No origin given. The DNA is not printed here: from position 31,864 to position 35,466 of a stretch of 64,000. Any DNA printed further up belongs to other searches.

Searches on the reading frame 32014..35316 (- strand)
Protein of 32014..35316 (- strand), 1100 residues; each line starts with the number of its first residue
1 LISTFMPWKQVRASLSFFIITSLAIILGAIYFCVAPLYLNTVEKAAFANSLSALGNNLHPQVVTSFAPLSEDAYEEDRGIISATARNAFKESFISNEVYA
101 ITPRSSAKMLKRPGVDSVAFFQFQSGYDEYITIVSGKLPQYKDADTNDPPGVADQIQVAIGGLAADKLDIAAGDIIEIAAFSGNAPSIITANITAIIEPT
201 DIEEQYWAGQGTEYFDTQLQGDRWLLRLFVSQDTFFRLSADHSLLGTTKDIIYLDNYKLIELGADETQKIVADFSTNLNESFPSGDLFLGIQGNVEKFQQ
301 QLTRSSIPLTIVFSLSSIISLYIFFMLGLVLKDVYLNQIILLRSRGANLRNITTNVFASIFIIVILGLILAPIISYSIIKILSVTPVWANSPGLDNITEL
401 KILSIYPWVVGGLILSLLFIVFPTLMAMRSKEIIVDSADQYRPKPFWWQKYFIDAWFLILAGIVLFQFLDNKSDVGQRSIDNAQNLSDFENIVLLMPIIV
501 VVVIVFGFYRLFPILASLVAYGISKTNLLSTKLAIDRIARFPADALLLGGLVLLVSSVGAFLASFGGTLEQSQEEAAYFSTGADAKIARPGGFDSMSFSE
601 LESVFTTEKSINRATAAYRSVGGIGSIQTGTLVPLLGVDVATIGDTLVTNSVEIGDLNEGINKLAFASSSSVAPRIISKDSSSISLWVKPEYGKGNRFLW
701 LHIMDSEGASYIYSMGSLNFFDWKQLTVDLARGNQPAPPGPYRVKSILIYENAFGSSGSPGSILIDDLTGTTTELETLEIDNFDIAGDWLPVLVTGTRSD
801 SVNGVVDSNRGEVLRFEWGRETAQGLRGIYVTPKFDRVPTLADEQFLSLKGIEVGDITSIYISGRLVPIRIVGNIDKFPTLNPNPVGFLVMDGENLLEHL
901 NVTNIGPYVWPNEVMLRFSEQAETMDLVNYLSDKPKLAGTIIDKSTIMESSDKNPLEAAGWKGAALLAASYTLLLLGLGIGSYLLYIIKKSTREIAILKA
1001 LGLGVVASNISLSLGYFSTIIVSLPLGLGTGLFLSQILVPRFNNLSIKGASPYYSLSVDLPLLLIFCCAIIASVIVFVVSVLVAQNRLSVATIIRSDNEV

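Call 82: search_protein_families(library=pfam, proteins=[window:32014-35316:-])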
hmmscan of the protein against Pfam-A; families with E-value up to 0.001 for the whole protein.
window:32014-35316:- (1100 aa): 1 family
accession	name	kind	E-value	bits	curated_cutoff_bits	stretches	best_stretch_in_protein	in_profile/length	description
PF02687.27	FtsX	-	3.5e-06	27.5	25.5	1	971-1085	6-113/120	FtsX-like permease C-terminal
